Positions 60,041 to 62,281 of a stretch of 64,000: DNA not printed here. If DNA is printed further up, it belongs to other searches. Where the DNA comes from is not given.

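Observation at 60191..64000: Candidate defence island: AAA-NTPase::Ser/Thr-kinase fusion next to an EcoRV-like R-M pair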

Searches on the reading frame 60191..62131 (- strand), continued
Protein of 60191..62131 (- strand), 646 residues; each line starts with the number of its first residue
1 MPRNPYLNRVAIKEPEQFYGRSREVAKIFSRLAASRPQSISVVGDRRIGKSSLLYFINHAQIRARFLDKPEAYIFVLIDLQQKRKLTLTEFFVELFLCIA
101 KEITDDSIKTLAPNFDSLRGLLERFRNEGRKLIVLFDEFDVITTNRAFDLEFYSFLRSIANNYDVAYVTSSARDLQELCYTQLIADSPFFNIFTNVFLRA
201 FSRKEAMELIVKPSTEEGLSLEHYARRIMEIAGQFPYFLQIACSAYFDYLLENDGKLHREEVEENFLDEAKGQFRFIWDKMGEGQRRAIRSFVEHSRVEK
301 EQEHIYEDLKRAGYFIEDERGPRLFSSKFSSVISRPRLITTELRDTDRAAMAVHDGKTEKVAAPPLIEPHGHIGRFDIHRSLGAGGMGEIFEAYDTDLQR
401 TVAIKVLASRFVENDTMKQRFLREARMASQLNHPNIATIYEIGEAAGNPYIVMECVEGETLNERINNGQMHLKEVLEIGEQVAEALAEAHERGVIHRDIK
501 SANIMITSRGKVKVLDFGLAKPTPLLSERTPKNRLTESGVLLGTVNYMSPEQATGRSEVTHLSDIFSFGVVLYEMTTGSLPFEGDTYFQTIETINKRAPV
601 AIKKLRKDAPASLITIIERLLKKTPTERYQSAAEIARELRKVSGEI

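Call 11: find_homologous_proteins(query=window:60191-62131:-, max_evalue=0.00001)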
Query window:60191-62131:- (646 aa): 7853 proteins with E <= 0.00001 among 8000 candidates; the best 120 are listed.
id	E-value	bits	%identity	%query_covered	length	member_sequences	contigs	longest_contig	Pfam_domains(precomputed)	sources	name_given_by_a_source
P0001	0.0e+0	1310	90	100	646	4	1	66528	PF07714.24,PF00069.32,PF03109.23,PF20702.4,PF14531.13,PF20703.4,PF01637.25,PF01636.30,PF13191.13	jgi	jgi:serine/threonine-protein kinase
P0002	0.0e+0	1261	87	100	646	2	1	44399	PF07714.24,PF00069.32,PF03109.23,PF20702.4,PF14531.13,PF13401.13,PF20703.4,PF01637.25,PF01636.30,PF13191.13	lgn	-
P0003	0.0e+0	1244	85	100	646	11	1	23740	PF07714.24,PF00069.32,PF03109.23,PF20702.4,PF13401.13,PF20703.4,PF01637.25,PF01636.30,PF13191.13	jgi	jgi:eukaryotic-like serine/threonine-protein kinase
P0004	0.0e+0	1231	84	100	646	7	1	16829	PF07714.24,PF00069.32,PF03109.23,PF20702.4,PF13401.13,PF20703.4,PF01637.25,PF01636.30,PF13191.13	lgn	-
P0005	0.0e+0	1186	81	100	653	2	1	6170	PF07714.24,PF00069.32,PF03109.23,PF20702.4,PF13401.13,PF20703.4,PF01637.25,PF01636.30,PF13191.13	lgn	-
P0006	0.0e+0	1169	81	100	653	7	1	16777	PF07714.24,PF00069.32,PF03109.23,PF20702.4,PF14531.13,PF20703.4,PF01637.25,PF01636.30,PF13191.13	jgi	jgi:serine/threonine-protein kinase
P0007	0.0e+0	1165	81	100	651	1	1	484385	PF07714.24,PF00069.32,PF03109.23,PF20702.4,PF13401.13,PF20703.4,PF01637.25,PF01636.30,PF13191.13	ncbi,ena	-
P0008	0.0e+0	1162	80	99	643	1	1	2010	PF07714.24,PF00069.32,PF03109.23,PF20702.4,PF14531.13,PF13401.13,PF20703.4,PF01637.25,PF01636.30,PF13191.13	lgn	-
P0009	0.0e+0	1158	80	100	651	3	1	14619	PF07714.24,PF00069.32,PF03109.23,PF20702.4,PF13401.13,PF20703.4,PF01637.25,PF01636.30,PF13191.13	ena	-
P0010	0.0e+0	1155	80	100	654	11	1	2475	PF07714.24,PF00069.32,PF03109.23,PF20702.4,PF20703.4,PF01637.25,PF01636.30,PF13191.13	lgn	-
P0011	0.0e+0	1155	80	99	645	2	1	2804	PF07714.24,PF00069.32,PF03109.23,PF20702.4,PF13401.13,PF20703.4,PF01637.25,PF01636.30,PF13191.13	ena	-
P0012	0.0e+0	1153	79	100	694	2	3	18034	PF07714.24,PF00069.32,PF03109.23,PF20702.4,PF14531.13,PF13401.13,PF20703.4,PF01637.25,PF05621.18,PF01636.30,PF13191.13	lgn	-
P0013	0.0e+0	1153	80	100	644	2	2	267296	PF07714.24,PF00069.32,PF03109.23,PF20702.4,PF13401.13,PF20703.4,PF01637.25,PF01636.30,PF13191.13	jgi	jgi:serine/threonine-protein kinase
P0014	0.0e+0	1151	80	99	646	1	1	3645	PF07714.24,PF00069.32,PF03109.23,PF20702.4,PF20703.4,PF01637.25,PF01636.30,PF13191.13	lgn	-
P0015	0.0e+0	1151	79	100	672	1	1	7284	PF07714.24,PF00069.32,PF03109.23,PF20702.4,PF13401.13,PF20703.4,PF01637.25,PF01636.30,PF13191.13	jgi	jgi:serine/threonine-protein kinase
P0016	0.0e+0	1150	79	100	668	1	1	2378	PF07714.24,PF00069.32,PF03109.23,PF20702.4,PF13401.13,PF20703.4,PF01637.25,PF05621.18,PF01636.30,PF13191.13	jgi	jgi:eukaryotic-like serine/threonine-protein kinase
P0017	0.0e+0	1149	79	99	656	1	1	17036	PF07714.24,PF00069.32,PF03109.23,PF20702.4,PF13401.13,PF20703.4,PF01637.25,PF01636.30,PF13191.13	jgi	jgi:serine/threonine-protein kinase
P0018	0.0e+0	1149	79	99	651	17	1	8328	PF07714.24,PF00069.32,PF03109.23,PF20702.4,PF14531.13,PF13401.13,PF20703.4,PF01637.25,PF01636.30,PF13191.13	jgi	jgi:serine/threonine-protein kinase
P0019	0.0e+0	1148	79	100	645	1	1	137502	PF07714.24,PF00069.32,PF03109.23,PF20702.4,PF13401.13,PF20703.4,PF01637.25,PF01636.30,PF13191.13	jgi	jgi:eukaryotic-like serine/threonine-protein kinase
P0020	0.0e+0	1146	79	100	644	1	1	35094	PF07714.24,PF00069.32,PF03109.23,PF20702.4,PF13401.13,PF20703.4,PF01637.25,PF01636.30,PF13191.13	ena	-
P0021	0.0e+0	1144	79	99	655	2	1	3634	PF07714.24,PF00069.32,PF03109.23,PF20702.4,PF13401.13,PF20703.4,PF01637.25,PF01636.30,PF13191.13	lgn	-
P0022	0.0e+0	1144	79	100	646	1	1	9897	PF07714.24,PF00069.32,PF03109.23,PF20702.4,PF13401.13,PF20703.4,PF01637.25,PF01636.30,PF13191.13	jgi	jgi:eukaryotic-like serine/threonine-protein kinase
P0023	0.0e+0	1143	79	100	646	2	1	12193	PF07714.24,PF00069.32,PF03109.23,PF20702.4,PF13401.13,PF20703.4,PF01637.25,PF05621.18,PF01636.30,PF13191.13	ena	-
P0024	0.0e+0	1141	79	100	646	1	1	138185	PF07714.24,PF00069.32,PF03109.23,PF20702.4,PF13401.13,PF20703.4,PF01637.25,PF01636.30,PF13191.13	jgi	jgi:tRNA A-37 threonylcarbamoyl transferase component Bud32/AAA+ ATPase superfamily predicted ATPase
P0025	0.0e+0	1141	79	100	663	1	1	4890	PF07714.24,PF00069.32,PF03109.23,PF20702.4,PF14531.13,PF13401.13,PF20703.4,PF01637.25,PF01636.30,PF13191.13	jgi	jgi:tRNA A-37 threonylcarbamoyl transferase component Bud32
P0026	0.0e+0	1140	78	100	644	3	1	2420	PF07714.24,PF00069.32,PF03109.23,PF20702.4,PF13401.13,PF20703.4,PF01637.25,PF01636.30,PF13191.13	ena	-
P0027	0.0e+0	1138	79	98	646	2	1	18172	PF07714.24,PF00069.32,PF03109.23,PF20702.4,PF13401.13,PF20703.4,PF01637.25,PF01636.30,PF13191.13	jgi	jgi:eukaryotic-like serine/threonine-protein kinase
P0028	0.0e+0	1138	78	100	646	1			PF07714.24,PF00069.32,PF03109.23,PF20702.4,PF13401.13,PF20703.4,PF01637.25,PF01636.30,PF13191.13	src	-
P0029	0.0e+0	1137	79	99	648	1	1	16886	PF07714.24,PF00069.32,PF03109.23,PF20702.4,PF13401.13,PF20703.4,PF01637.25,PF01636.30,PF13191.13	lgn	-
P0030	0.0e+0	1137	78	100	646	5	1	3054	PF07714.24,PF00069.32,PF03109.23,PF20702.4,PF13401.13,PF20703.4,PF01637.25,PF01636.30,PF13191.13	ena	-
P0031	0.0e+0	1136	79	100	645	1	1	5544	PF07714.24,PF00069.32,PF03109.23,PF20702.4,PF14531.13,PF13401.13,PF20703.4,PF01637.25,PF01636.30,PF13191.13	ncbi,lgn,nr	ncbi:MAG TPA: protein kinase [Blastocatellia bacterium]|nr:protein kinase [Blastocatellia bacterium]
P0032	0.0e+0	1134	79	99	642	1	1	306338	PF07714.24,PF00069.32,PF03109.23,PF20702.4,PF14531.13,PF13401.13,PF20703.4,PF01637.25,PF05621.18,PF01636.30,PF13191.13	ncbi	ncbi:MAG: protein kinase [Acidobacteriota bacterium]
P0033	0.0e+0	1131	79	99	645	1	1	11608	PF07714.24,PF00069.32,PF03109.23,PF20702.4,PF14531.13,PF20703.4,PF01637.25,PF01636.30,PF13191.13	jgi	jgi:serine/threonine-protein kinase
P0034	0.0e+0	1129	78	100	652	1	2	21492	PF07714.24,PF00069.32,PF03109.23,PF20702.4,PF14531.13,PF20703.4,PF01637.25,PF01636.30,PF13191.13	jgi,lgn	jgi:tRNA A-37 threonylcarbamoyl transferase component Bud32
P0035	0.0e+0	1128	79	99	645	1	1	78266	PF07714.24,PF00069.32,PF03109.23,PF20702.4,PF14531.13,PF13401.13,PF20703.4,PF01637.25,PF05621.18,PF01636.30,PF13191.13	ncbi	-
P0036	0.0e+0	1128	79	99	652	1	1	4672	PF07714.24,PF00069.32,PF03109.23,PF20702.4,PF14531.13,PF13401.13,PF20703.4,PF01637.25,PF01636.30,PF13191.13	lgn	-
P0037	0.0e+0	1127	78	99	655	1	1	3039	PF07714.24,PF00069.32,PF03109.23,PF20702.4,PF14531.13,PF13401.13,PF20703.4,PF01637.25,PF01636.30,PF13191.13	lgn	-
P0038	0.0e+0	1127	78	99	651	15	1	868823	PF07714.24,PF00069.32,PF03109.23,PF20702.4,PF14531.13,PF13401.13,PF20703.4,PF01637.25,PF05621.18,PF01636.30,PF13191.13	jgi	jgi:tRNA A-37 threonylcarbamoyl transferase component Bud32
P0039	0.0e+0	1127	78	99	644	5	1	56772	PF07714.24,PF00069.32,PF03109.23,PF20702.4,PF13401.13,PF20703.4,PF01637.25,PF01636.30,PF13191.13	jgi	jgi:tRNA A-37 threonylcarbamoyl transferase component Bud32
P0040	0.0e+0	1126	79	99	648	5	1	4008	PF07714.24,PF00069.32,PF03109.23,PF20702.4,PF13401.13,PF20703.4,PF01637.25,PF05621.18,PF01636.30,PF13191.13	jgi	jgi:serine/threonine-protein kinase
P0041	0.0e+0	1125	77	100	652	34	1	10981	PF07714.24,PF00069.32,PF03109.23,PF20702.4,PF13401.13,PF20703.4,PF01637.25,PF05621.18,PF01636.30,PF13191.13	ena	-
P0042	0.0e+0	1124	78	100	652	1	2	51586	PF07714.24,PF00069.32,PF03109.23,PF20702.4,PF14531.13,PF13401.13,PF20703.4,PF01637.25,PF01636.30,PF13191.13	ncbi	ncbi:MAG: protein kinase [Blastocatellia bacterium]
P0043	0.0e+0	1124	78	100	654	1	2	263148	PF07714.24,PF00069.32,PF03109.23,PF20702.4,PF14531.13,PF13401.13,PF20703.4,PF01637.25,PF01636.30,PF13191.13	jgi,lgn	-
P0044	0.0e+0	1123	77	100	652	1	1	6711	PF07714.24,PF00069.32,PF03109.23,PF20702.4,PF14531.13,PF13401.13,PF20703.4,PF01637.25,PF05621.18,PF01636.30,PF13191.13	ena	-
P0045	0.0e+0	1123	78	99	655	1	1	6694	PF07714.24,PF00069.32,PF03109.23,PF20702.4,PF14531.13,PF13401.13,PF20703.4,PF01637.25,PF01636.30,PF13191.13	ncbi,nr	ncbi:MAG TPA: protein kinase [Blastocatellia bacterium]|nr:protein kinase [Blastocatellia bacterium]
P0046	0.0e+0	1123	79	99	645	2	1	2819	PF07714.24,PF00069.32,PF03109.23,PF20702.4,PF13401.13,PF20703.4,PF01637.25,PF05621.18,PF01636.30,PF13191.13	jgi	jgi:eukaryotic-like serine/threonine-protein kinase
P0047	0.0e+0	1121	77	99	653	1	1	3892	PF07714.24,PF00069.32,PF03109.23,PF20702.4,PF14531.13,PF13401.13,PF20703.4,PF01637.25,PF01636.30,PF13191.13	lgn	-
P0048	0.0e+0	1120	77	100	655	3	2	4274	PF07714.24,PF00069.32,PF03109.23,PF20702.4,PF13401.13,PF20703.4,PF01637.25,PF01636.30,PF13191.13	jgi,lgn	jgi:tRNA A-37 threonylcarbamoyl transferase component Bud32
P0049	0.0e+0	1119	76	100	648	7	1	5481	PF07714.24,PF00069.32,PF03109.23,PF20702.4,PF13401.13,PF20703.4,PF01637.25,PF01636.30,PF13191.13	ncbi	-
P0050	0.0e+0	1118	77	100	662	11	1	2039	PF07714.24,PF00069.32,PF03109.23,PF20702.4,PF14531.13,PF13401.13,PF20703.4,PF01637.25,PF05621.18,PF01636.30,PF13191.13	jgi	-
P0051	0.0e+0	1116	77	99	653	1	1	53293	PF07714.24,PF00069.32,PF03109.23,PF20702.4,PF14531.13,PF13401.13,PF20703.4,PF01637.25,PF05621.18,PF01636.30,PF13191.13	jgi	jgi:tRNA A-37 threonylcarbamoyl transferase component Bud32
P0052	0.0e+0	1116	78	99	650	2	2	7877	PF07714.24,PF00069.32,PF03109.23,PF20702.4,PF14531.13,PF13401.13,PF20703.4,PF01637.25,PF01636.30,PF13191.13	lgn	-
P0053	0.0e+0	1116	78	100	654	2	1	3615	PF07714.24,PF00069.32,PF03109.23,PF20702.4,PF13401.13,PF20703.4,PF01637.25,PF01636.30,PF13191.13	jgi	jgi:eukaryotic-like serine/threonine-protein kinase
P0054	0.0e+0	1116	77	99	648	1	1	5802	PF07714.24,PF00069.32,PF03109.23,PF20702.4,PF14531.13,PF13401.13,PF20703.4,PF01637.25,PF05621.18,PF01636.30,PF13191.13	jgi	jgi:eukaryotic-like serine/threonine-protein kinase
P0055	0.0e+0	1116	77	100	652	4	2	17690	PF07714.24,PF00069.32,PF03109.23,PF20702.4,PF13401.13,PF20703.4,PF01637.25,PF05621.18,PF01636.30,PF13191.13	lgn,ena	-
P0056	0.0e+0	1114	78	99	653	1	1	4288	PF07714.24,PF00069.32,PF03109.23,PF20702.4,PF14531.13,PF13401.13,PF20703.4,PF01637.25,PF01636.30,PF13191.13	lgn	-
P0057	0.0e+0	1114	78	100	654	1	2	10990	PF07714.24,PF00069.32,PF03109.23,PF20702.4,PF14531.13,PF13401.13,PF20703.4,PF01637.25,PF05621.18,PF01636.30,PF13191.13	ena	-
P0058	0.0e+0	1114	77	99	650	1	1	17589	PF07714.24,PF00069.32,PF03109.23,PF20702.4,PF14531.13,PF13401.13,PF20703.4,PF01637.25,PF05621.18,PF01636.30,PF13191.13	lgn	-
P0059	0.0e+0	1113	77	99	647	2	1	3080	PF07714.24,PF00069.32,PF03109.23,PF20702.4,PF14531.13,PF13401.13,PF20703.4,PF01637.25,PF01636.30,PF13191.13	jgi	jgi:tRNA A-37 threonylcarbamoyl transferase component Bud32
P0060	0.0e+0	1113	76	100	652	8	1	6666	PF07714.24,PF00069.32,PF03109.23,PF20702.4,PF13401.13,PF20703.4,PF01637.25,PF01636.30,PF13191.13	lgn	-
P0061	0.0e+0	1113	76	100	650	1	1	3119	PF07714.24,PF00069.32,PF03109.23,PF20702.4,PF13401.13,PF20703.4,PF01637.25,PF01636.30,PF13191.13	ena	-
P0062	0.0e+0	1111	78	99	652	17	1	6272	PF07714.24,PF00069.32,PF03109.23,PF20702.4,PF14531.13,PF13401.13,PF20703.4,PF01637.25,PF01636.30,PF13191.13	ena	-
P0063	0.0e+0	1111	78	100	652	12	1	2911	PF07714.24,PF00069.32,PF03109.23,PF20702.4,PF14531.13,PF13401.13,PF20703.4,PF01637.25,PF01636.30,PF13191.13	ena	-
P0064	0.0e+0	1111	77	99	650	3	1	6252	PF07714.24,PF00069.32,PF03109.23,PF20702.4,PF14531.13,PF13401.13,PF20703.4,PF01637.25,PF05621.18,PF01636.30,PF13191.13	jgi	jgi:serine/threonine-protein kinase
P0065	0.0e+0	1110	76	100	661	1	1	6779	PF07714.24,PF00069.32,PF03109.23,PF20702.4,PF14531.13,PF13401.13,PF20703.4,PF01637.25,PF05621.18,PF01636.30,PF13191.13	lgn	-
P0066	0.0e+0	1110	76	99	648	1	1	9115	PF07714.24,PF00069.32,PF03109.23,PF20702.4,PF13401.13,PF20703.4,PF01637.25,PF05621.18,PF01636.30,PF13191.13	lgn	-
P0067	0.0e+0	1109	77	99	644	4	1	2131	PF07714.24,PF00069.32,PF03109.23,PF20702.4,PF14531.13,PF13401.13,PF20703.4,PF01637.25,PF01636.30,PF13191.13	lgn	-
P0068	0.0e+0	1109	77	100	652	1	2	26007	PF07714.24,PF00069.32,PF03109.23,PF20702.4,PF14531.13,PF13401.13,PF20703.4,PF01637.25,PF05621.18,PF01636.30,PF13191.13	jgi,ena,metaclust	metaclust:\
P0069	0.0e+0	1109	76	100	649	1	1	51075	PF07714.24,PF00069.32,PF03109.23,PF20702.4,PF13401.13,PF20703.4,PF01637.25,PF05621.18,PF01636.30,PF13191.13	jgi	jgi:eukaryotic-like serine/threonine-protein kinase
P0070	0.0e+0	1109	77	99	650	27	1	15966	PF07714.24,PF00069.32,PF03109.23,PF20702.4,PF14531.13,PF13401.13,PF20703.4,PF01637.25,PF05621.18,PF01636.30,PF13191.13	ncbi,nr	ncbi:MAG TPA: protein kinase [Blastocatellia bacterium]|nr:protein kinase [Blastocatellia bacterium]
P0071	0.0e+0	1109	77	100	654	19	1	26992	PF07714.24,PF00069.32,PF03109.23,PF20702.4,PF13401.13,PF20703.4,PF01637.25,PF05621.18,PF01636.30,PF13191.13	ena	-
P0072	0.0e+0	1108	76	100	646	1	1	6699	PF07714.24,PF00069.32,PF03109.23,PF20702.4,PF14531.13,PF13401.13,PF20703.4,PF01637.25,PF05621.18,PF01636.30,PF13191.13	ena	-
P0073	0.0e+0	1106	78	99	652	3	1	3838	PF07714.24,PF00069.32,PF03109.23,PF20702.4,PF14531.13,PF13401.13,PF20703.4,PF01637.25,PF05621.18,PF01636.30,PF13191.13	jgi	-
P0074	0.0e+0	1106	76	100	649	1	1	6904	PF07714.24,PF00069.32,PF03109.23,PF20702.4,PF13401.13,PF20703.4,PF01637.25,PF05621.18,PF01636.30,PF13191.13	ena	-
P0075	0.0e+0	1105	76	99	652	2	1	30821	PF07714.24,PF00069.32,PF03109.23,PF20702.4,PF13401.13,PF20703.4,PF01637.25,PF01636.30,PF13191.13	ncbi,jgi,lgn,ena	-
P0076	0.0e+0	1104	77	100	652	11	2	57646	PF07714.24,PF00069.32,PF03109.23,PF20702.4,PF13401.13,PF20703.4,PF01637.25,PF01636.30,PF13191.13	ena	-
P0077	0.0e+0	1104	78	99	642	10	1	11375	PF07714.24,PF00069.32,PF03109.23,PF20702.4,PF13401.13,PF20703.4,PF01637.25,PF01636.30,PF13191.13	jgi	jgi:serine/threonine-protein kinase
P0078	0.0e+0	1103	77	99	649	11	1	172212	PF07714.24,PF00069.32,PF03109.23,PF20702.4,PF14531.13,PF13401.13,PF20703.4,PF01637.25,PF05621.18,PF01636.30,PF13191.13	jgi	jgi:serine/threonine-protein kinase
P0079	0.0e+0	1103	78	97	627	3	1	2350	PF07714.24,PF00069.32,PF03109.23,PF20702.4,PF13401.13,PF20703.4,PF01637.25,PF01636.30,PF13191.13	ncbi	ncbi:MAG TPA: protein kinase, partial [Blastocatellia bacterium]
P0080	0.0e+0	1103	77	99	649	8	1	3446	PF07714.24,PF00069.32,PF03109.23,PF20702.4,PF13401.13,PF20703.4,PF01637.25,PF01636.30,PF13191.13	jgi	jgi:eukaryotic-like serine/threonine-protein kinase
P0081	0.0e+0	1102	76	100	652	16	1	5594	PF07714.24,PF00069.32,PF03109.23,PF20702.4,PF14531.13,PF13401.13,PF20703.4,PF01637.25,PF01636.30,PF13191.13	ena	-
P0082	0.0e+0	1102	77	100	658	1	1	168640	PF07714.24,PF00069.32,PF03109.23,PF20702.4,PF14531.13,PF13401.13,PF20703.4,PF01637.25,PF13191.13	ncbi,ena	-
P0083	0.0e+0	1102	77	100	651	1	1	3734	PF07714.24,PF00069.32,PF03109.23,PF20702.4,PF13401.13,PF20703.4,PF01637.25,PF05621.18,PF01636.30,PF13191.13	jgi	jgi:eukaryotic-like serine/threonine-protein kinase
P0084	0.0e+0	1100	76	100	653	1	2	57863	PF07714.24,PF00069.32,PF03109.23,PF20702.4,PF14531.13,PF13401.13,PF20703.4,PF01637.25,PF01636.30,PF13191.13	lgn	-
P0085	0.0e+0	1100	76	99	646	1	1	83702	PF07714.24,PF00069.32,PF03109.23,PF20702.4,PF14531.13,PF13401.13,PF20703.4,PF01637.25,PF05621.18,PF01636.30,PF13191.13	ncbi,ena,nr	ncbi:MAG TPA: protein kinase [Blastocatellia bacterium]|nr:protein kinase [Blastocatellia bacterium]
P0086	0.0e+0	1099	77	100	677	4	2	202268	PF07714.24,PF00069.32,PF03109.23,PF20702.4,PF14531.13,PF13401.13,PF20703.4,PF01637.25,PF01636.30,PF13191.13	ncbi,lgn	ncbi:MAG: protein kinase [Acidobacteriota bacterium]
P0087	0.0e+0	1099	75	99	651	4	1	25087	PF07714.24,PF00069.32,PF03109.23,PF20702.4,PF13401.13,PF20703.4,PF01637.25,PF01636.30,PF13191.13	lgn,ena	-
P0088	0.0e+0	1098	76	100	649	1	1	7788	PF07714.24,PF00069.32,PF03109.23,PF20702.4,PF13401.13,PF20703.4,PF01637.25,PF05621.18,PF01636.30,PF13191.13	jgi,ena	jgi:serine/threonine-protein kinase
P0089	0.0e+0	1097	76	100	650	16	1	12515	PF07714.24,PF00069.32,PF03109.23,PF20702.4,PF14531.13,PF13401.13,PF20703.4,PF01637.25,PF01636.30,PF13191.13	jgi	jgi:tRNA A-37 threonylcarbamoyl transferase component Bud32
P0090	0.0e+0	1096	76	100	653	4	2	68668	PF07714.24,PF00069.32,PF03109.23,PF20702.4,PF14531.13,PF13401.13,PF20703.4,PF01637.25,PF05621.18,PF01636.30,PF13191.13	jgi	jgi:serine/threonine-protein kinase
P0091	0.0e+0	1096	75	100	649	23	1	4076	PF07714.24,PF00069.32,PF03109.23,PF20702.4,PF14531.13,PF13401.13,PF20703.4,PF01637.25,PF05621.18,PF01636.30,PF13191.13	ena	-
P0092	0.0e+0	1095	75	99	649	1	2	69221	PF07714.24,PF00069.32,PF03109.23,PF20702.4,PF13401.13,PF20703.4,PF01637.25,PF01636.30,PF13191.13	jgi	jgi:serine/threonine-protein kinase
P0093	0.0e+0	1095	76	99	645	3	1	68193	PF07714.24,PF00069.32,PF03109.23,PF20702.4,PF14531.13,PF13401.13,PF20703.4,PF01637.25,PF05621.18,PF01636.30,PF13191.13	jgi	jgi:tRNA A-37 threonylcarbamoyl transferase component Bud32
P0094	0.0e+0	1093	76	99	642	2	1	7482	PF07714.24,PF00069.32,PF03109.23,PF20702.4,PF13401.13,PF20703.4,PF01637.25,PF01636.30,PF13191.13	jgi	-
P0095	0.0e+0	1092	74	99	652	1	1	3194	PF07714.24,PF00069.32,PF03109.23,PF20702.4,PF14531.13,PF13401.13,PF20703.4,PF01637.25,PF01636.30,PF13191.13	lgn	-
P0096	0.0e+0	1092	75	99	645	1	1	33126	PF07714.24,PF00069.32,PF03109.23,PF20702.4,PF13401.13,PF20703.4,PF01637.25,PF01636.30,PF13191.13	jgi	jgi:tRNA A-37 threonylcarbamoyl transferase component Bud32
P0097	0.0e+0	1091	75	99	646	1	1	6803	PF07714.24,PF00069.32,PF03109.23,PF20702.4,PF14531.13,PF13401.13,PF20703.4,PF01637.25,PF05621.18,PF01636.30,PF13191.13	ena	-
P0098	0.0e+0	1091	75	100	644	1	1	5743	PF07714.24,PF00069.32,PF03109.23,PF20702.4,PF13401.13,PF20703.4,PF01637.25,PF05621.18,PF01636.30,PF13191.13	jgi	jgi:serine/threonine-protein kinase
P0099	0.0e+0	1088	76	99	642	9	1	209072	PF07714.24,PF00069.32,PF03109.23,PF20702.4,PF14531.13,PF13401.13,PF20703.4,PF01637.25,PF01636.30,PF13191.13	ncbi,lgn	ncbi:MAG: protein kinase [Acidobacteriota bacterium]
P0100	0.0e+0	1088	76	100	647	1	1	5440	PF20702.4,PF13401.13,PF20703.4,PF01637.25,PF13191.13,PF07714.24,PF00069.32,PF25201.1,PF03109.23,PF14531.13,PF05621.18,PF01636.30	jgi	jgi:eukaryotic-like serine/threonine-protein kinase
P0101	0.0e+0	1088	75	99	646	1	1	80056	PF07714.24,PF00069.32,PF03109.23,PF20702.4,PF14531.13,PF13401.13,PF20703.4,PF01637.25,PF05621.18,PF01636.30,PF13191.13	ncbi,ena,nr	ncbi:MAG TPA: protein kinase [Blastocatellia bacterium]|nr:protein kinase [Blastocatellia bacterium]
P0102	0.0e+0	1088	75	99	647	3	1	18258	PF07714.24,PF00069.32,PF03109.23,PF20702.4,PF13401.13,PF20703.4,PF01637.25,PF05621.18,PF01636.30,PF13191.13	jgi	jgi:tRNA A-37 threonylcarbamoyl transferase component Bud32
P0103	0.0e+0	1088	75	100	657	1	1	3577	PF07714.24,PF00069.32,PF03109.23,PF20702.4,PF14531.13,PF13401.13,PF20703.4,PF01637.25,PF05621.18,PF01636.30,PF13191.13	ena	-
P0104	0.0e+0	1087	76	99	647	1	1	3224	PF07714.24,PF00069.32,PF03109.23,PF20702.4,PF14531.13,PF13401.13,PF20703.4,PF01637.25,PF01636.30,PF13191.13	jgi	jgi:serine/threonine-protein kinase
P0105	0.0e+0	1087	75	99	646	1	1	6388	PF20702.4,PF13401.13,PF20703.4,PF01637.25,PF13191.13,PF07714.24,PF00069.32,PF25201.1,PF03109.23,PF14531.13,PF05621.18,PF01636.30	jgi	jgi:eukaryotic-like serine/threonine-protein kinase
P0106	0.0e+0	1087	74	100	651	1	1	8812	PF07714.24,PF00069.32,PF03109.23,PF20702.4,PF13401.13,PF20703.4,PF01637.25,PF05621.18,PF01636.30,PF13191.13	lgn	-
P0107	0.0e+0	1087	76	99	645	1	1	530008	PF20702.4,PF13401.13,PF20703.4,PF01637.25,PF13191.13,PF07714.24,PF00069.32,PF25201.1,PF03109.23,PF14531.13,PF05621.18,PF01636.30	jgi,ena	-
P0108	0.0e+0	1086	74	100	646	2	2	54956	PF07714.24,PF00069.32,PF03109.23,PF20702.4,PF13401.13,PF20703.4,PF01637.25,PF01636.30,PF13191.13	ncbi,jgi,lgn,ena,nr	ncbi:MAG TPA: protein kinase [Blastocatellia bacterium]|nr:protein kinase [Blastocatellia bacterium]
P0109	0.0e+0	1086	74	100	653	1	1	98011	PF07714.24,PF00069.32,PF03109.23,PF20702.4,PF13401.13,PF20703.4,PF01637.25,PF05621.18,PF01636.30,PF13191.13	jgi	-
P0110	0.0e+0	1083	74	99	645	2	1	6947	PF20702.4,PF13401.13,PF20703.4,PF01637.25,PF13191.13,PF07714.24,PF00069.32,PF25201.1,PF03109.23,PF14531.13,PF05621.18,PF01636.30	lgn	-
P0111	0.0e+0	1081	74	100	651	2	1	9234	PF07714.24,PF00069.32,PF03109.23,PF20702.4,PF13401.13,PF20703.4,PF01637.25,PF01636.30,PF13191.13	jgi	jgi:eukaryotic-like serine/threonine-protein kinase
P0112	0.0e+0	1081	75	99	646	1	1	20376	PF07714.24,PF00069.32,PF03109.23,PF20702.4,PF13401.13,PF20703.4,PF01637.25,PF05621.18,PF01636.30,PF13191.13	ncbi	ncbi:MAG: protein kinase domain-containing protein [Blastocatellia bacterium]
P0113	0.0e+0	1078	74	99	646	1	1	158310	PF20702.4,PF13401.13,PF20703.4,PF01637.25,PF13191.13,PF07714.24,PF00069.32,PF25201.1,PF03109.23,PF14531.13,PF05621.18,PF01636.30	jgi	jgi:eukaryotic-like serine/threonine-protein kinase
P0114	0.0e+0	1074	75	99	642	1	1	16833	PF07714.24,PF00069.32,PF03109.23,PF20702.4,PF13401.13,PF20703.4,PF01637.25,PF01636.30,PF13191.13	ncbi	-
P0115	0.0e+0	1073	74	100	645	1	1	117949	PF07714.24,PF00069.32,PF03109.23,PF20702.4,PF13401.13,PF20703.4,PF01637.25,PF05621.18,PF01636.30,PF13191.13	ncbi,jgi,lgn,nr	ncbi:MAG TPA: protein kinase [Blastocatellia bacterium]|nr:protein kinase [Blastocatellia bacterium]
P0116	0.0e+0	1068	73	99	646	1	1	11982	PF07714.24,PF00069.32,PF03109.23,PF20702.4,PF14531.13,PF13401.13,PF20703.4,PF01637.25,PF05621.18,PF01636.30,PF13191.13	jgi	jgi:serine/threonine-protein kinase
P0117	0.0e+0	1068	74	100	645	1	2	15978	PF07714.24,PF00069.32,PF03109.23,PF20702.4,PF14531.13,PF13401.13,PF20703.4,PF01637.25,PF05621.18,PF01636.30,PF13191.13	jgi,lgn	jgi:hypothetical protein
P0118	0.0e+0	1063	79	93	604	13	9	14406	PF07714.24,PF00069.32,PF03109.23,PF20702.4,PF14531.13,PF01636.30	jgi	jgi:serine/threonine-protein kinase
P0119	0.0e+0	1062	74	98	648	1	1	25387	PF07714.24,PF00069.32,PF03109.23,PF20702.4,PF13401.13,PF20703.4,PF01637.25,PF05621.18,PF01636.30,PF13191.13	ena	-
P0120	0.0e+0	1060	74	100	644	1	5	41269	PF07714.24,PF00069.32,PF03109.23,PF20702.4,PF14531.13,PF13401.13,PF20703.4,PF01637.25,PF05621.18,PF01636.30,PF13191.13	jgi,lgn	jgi:serine/threonine-protein kinase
